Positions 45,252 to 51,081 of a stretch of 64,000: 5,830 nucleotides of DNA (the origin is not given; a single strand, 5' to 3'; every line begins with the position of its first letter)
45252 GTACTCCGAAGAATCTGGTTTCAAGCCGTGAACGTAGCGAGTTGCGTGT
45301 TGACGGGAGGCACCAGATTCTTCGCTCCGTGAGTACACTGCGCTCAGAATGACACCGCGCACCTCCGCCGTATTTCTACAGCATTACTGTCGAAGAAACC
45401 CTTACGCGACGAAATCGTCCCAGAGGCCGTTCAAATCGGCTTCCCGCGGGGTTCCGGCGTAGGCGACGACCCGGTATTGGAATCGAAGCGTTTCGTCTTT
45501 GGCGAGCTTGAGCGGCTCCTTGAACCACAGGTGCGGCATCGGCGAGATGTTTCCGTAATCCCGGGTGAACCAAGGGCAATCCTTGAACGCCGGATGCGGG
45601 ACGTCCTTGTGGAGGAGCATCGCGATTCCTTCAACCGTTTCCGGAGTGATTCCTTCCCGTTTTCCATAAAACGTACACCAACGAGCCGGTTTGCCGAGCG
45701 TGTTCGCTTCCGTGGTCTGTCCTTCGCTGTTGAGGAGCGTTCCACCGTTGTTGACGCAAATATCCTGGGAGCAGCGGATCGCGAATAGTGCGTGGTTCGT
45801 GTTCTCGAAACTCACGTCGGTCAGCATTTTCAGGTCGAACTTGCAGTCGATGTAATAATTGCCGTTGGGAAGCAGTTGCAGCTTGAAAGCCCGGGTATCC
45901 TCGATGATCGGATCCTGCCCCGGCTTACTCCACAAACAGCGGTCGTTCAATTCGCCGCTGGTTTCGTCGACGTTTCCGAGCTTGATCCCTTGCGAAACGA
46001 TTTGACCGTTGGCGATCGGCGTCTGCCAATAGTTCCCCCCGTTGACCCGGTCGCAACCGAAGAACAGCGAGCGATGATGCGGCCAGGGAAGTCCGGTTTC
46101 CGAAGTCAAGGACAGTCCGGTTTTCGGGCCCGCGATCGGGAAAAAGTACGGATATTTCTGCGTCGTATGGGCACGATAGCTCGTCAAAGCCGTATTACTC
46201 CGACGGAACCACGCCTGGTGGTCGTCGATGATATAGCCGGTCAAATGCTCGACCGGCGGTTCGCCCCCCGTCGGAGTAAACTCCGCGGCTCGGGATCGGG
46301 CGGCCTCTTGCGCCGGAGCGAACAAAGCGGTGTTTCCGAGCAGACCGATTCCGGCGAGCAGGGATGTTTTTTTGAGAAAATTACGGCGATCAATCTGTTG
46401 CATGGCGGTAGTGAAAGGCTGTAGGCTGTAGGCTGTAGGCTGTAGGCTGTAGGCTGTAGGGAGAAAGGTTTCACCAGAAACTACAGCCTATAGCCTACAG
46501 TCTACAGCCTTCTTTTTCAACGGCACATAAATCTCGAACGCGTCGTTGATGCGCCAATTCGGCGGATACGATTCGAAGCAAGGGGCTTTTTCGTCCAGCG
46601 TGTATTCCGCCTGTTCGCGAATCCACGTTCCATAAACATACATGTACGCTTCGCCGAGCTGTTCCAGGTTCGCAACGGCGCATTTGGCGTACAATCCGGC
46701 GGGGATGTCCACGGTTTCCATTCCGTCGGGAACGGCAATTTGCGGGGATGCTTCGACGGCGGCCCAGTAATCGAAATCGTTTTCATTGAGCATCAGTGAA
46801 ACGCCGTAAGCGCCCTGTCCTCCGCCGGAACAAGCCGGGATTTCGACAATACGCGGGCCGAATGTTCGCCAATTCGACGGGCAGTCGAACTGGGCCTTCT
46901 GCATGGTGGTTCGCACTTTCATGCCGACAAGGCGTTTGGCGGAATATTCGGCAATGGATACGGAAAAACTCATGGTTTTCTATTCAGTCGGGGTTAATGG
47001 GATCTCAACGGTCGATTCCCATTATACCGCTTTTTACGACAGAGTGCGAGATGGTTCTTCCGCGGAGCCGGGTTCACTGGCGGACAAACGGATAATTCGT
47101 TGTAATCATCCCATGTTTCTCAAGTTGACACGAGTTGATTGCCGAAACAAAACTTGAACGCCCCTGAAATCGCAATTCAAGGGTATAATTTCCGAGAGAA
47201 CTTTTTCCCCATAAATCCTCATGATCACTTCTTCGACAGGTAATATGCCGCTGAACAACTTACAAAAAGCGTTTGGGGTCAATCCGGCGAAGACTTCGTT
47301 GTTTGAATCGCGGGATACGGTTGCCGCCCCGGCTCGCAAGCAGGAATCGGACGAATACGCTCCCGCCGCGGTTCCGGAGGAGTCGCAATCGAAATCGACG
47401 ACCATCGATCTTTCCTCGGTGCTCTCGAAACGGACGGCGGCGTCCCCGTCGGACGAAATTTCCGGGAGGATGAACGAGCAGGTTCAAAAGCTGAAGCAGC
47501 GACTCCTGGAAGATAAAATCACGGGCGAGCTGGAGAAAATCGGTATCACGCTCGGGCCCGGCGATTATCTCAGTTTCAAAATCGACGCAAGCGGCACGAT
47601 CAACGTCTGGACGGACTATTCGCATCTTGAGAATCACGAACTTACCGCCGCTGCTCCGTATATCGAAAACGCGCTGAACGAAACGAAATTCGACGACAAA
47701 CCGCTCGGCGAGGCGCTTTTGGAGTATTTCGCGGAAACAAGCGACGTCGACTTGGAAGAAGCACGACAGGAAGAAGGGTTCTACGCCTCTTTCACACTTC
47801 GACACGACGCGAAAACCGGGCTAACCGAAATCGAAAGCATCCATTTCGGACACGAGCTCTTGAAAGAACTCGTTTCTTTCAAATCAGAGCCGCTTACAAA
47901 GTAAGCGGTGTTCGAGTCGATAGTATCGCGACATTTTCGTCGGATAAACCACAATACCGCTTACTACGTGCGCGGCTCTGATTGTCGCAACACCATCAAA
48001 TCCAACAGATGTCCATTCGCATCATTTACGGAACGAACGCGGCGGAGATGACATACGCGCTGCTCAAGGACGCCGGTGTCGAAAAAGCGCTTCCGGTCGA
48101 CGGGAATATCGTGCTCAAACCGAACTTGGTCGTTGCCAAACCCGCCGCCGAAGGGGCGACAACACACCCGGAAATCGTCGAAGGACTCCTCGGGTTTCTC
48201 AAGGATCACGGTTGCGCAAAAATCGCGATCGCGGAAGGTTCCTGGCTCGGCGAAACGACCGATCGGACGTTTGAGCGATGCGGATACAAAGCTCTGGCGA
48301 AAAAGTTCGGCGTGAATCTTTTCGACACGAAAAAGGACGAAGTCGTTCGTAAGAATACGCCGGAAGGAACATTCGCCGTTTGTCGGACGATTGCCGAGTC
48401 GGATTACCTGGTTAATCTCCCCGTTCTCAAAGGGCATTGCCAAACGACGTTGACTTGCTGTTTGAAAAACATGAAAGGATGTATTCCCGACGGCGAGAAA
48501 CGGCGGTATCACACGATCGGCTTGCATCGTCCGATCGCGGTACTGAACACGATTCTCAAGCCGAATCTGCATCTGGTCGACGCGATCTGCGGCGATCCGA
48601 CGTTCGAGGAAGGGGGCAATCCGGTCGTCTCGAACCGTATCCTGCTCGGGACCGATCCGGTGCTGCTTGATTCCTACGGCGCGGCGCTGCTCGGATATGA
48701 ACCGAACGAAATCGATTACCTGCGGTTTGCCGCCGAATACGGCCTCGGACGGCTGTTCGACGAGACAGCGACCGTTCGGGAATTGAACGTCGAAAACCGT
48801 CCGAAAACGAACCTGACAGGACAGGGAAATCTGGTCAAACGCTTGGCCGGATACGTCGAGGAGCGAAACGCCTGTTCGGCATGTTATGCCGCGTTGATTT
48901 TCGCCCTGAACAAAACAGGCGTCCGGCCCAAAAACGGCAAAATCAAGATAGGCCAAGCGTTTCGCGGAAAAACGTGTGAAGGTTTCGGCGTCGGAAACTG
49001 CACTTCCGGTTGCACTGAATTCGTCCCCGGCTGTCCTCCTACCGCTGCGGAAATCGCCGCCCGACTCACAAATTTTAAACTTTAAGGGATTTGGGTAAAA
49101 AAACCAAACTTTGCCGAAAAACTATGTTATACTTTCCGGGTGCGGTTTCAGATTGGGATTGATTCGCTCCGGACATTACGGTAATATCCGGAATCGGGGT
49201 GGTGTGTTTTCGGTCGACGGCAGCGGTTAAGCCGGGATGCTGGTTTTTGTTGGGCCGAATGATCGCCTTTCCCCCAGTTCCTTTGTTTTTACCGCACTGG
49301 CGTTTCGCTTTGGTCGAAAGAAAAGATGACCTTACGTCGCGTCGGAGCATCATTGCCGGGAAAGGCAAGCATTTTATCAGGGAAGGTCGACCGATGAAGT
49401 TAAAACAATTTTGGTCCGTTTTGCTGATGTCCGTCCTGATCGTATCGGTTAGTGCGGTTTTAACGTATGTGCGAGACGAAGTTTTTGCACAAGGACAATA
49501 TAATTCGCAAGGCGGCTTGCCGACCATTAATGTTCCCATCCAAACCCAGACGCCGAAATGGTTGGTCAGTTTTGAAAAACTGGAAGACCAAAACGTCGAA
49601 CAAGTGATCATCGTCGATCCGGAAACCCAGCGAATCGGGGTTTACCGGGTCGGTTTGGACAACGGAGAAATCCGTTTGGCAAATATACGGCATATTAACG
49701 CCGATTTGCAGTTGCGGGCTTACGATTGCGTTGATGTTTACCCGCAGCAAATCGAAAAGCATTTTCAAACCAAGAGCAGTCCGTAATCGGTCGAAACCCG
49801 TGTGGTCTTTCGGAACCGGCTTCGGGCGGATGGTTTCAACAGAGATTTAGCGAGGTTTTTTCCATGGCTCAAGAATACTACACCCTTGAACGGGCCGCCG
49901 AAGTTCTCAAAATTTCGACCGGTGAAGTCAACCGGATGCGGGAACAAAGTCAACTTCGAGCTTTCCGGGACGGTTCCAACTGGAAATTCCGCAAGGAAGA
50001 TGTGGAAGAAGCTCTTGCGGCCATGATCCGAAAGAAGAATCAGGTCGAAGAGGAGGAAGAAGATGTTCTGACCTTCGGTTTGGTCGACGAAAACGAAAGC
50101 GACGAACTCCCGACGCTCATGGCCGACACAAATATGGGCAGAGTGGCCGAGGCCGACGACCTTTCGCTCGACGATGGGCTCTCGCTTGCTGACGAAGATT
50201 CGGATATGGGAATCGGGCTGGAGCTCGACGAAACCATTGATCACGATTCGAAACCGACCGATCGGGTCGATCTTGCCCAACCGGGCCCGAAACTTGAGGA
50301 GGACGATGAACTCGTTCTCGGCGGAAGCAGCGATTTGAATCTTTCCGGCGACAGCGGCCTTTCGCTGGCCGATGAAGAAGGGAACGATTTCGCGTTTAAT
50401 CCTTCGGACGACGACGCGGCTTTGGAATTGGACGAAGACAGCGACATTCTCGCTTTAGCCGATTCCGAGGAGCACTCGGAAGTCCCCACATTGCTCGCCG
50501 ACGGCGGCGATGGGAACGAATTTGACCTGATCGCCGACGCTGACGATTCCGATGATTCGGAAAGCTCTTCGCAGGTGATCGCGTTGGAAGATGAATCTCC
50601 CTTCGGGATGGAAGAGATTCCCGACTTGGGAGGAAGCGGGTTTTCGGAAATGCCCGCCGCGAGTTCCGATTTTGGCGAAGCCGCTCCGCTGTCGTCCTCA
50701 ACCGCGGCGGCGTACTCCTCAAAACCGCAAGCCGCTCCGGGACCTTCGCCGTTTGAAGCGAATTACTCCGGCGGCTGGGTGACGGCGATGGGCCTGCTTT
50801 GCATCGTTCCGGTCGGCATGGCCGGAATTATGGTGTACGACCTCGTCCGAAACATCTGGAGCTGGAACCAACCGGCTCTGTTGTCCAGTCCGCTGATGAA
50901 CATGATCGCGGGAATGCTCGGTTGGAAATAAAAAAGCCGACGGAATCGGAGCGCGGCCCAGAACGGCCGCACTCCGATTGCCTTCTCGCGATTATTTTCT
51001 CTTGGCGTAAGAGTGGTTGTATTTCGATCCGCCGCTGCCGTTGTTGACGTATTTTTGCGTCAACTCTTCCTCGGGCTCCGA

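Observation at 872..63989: Intergenic DNA is assembled from period-7 tandem arrays drawn from a small shared unit vocabulary (STRR-like), mostly as inverted pairs sitting on gene borders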

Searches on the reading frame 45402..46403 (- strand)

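Call 5: search_protein_families(library=pfam, proteins=[window:45402-46403:-])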
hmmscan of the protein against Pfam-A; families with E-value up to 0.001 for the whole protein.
window:45402-46403:- (333 aa): 1 family
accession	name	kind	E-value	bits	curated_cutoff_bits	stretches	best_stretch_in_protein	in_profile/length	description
PF14100.11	DUF6807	-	8.1e-49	167.1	27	1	68-329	6-270/270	Family of unknown function (DUF6807)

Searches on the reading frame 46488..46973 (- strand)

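Call 5: search_protein_families(library=pfam, proteins=[window:46488-46973:-])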
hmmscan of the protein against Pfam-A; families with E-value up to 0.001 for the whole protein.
window:46488-46973:- (161 aa): 2 families
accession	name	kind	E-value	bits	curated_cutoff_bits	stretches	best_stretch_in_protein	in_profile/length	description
PF06445.20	GyrI-like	-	3.1e-15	57.2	26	1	5-153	3-155/155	GyrI-like small molecule binding domain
PF14526.11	Cass2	-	3e-14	53.9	27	1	7-151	2-149/150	Integron-associated effector binding protein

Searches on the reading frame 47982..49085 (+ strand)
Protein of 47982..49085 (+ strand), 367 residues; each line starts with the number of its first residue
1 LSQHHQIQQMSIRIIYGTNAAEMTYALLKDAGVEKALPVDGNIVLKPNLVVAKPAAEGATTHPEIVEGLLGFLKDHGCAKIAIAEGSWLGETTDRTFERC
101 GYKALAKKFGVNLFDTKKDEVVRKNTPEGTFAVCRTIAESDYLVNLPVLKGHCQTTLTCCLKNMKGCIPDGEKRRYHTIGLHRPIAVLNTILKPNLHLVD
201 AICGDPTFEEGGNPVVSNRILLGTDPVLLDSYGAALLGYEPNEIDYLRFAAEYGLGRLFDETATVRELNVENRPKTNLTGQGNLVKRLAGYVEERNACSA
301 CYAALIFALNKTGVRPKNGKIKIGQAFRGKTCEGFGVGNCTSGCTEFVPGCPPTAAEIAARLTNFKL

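Call 65: search_protein_families(library=pfam, proteins=[window:47982-49085:+])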
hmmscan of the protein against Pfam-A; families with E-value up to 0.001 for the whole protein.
window:47982-49085:+ (367 aa): 1 family
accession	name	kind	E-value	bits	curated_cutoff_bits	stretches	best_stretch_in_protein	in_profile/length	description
PF04015.17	DUF362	-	1.2e-51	176.1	24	1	43-234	1-199/200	Domain of unknown function (DUF362)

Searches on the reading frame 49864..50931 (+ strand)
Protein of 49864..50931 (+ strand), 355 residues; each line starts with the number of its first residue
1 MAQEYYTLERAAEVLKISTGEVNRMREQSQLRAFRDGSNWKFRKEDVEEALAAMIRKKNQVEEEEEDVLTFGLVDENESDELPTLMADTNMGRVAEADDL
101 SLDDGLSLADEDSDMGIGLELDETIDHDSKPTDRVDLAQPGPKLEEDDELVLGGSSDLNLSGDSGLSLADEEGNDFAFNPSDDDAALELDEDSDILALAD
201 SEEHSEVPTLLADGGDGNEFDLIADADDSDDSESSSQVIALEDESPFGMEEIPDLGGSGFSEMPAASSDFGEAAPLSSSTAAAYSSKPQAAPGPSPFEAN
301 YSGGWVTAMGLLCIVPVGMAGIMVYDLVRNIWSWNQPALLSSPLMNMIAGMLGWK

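Call 65: search_protein_families(library=pfam, proteins=[window:49864-50931:+])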
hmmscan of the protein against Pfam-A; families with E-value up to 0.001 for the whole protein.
window:49864-50931:+ (355 aa): 1 family
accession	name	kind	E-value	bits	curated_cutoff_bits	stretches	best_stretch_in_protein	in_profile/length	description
PF12728.13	HTH_17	-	3.2e-08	34.1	27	1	5-52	1-48/51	Helix-turn-helix domain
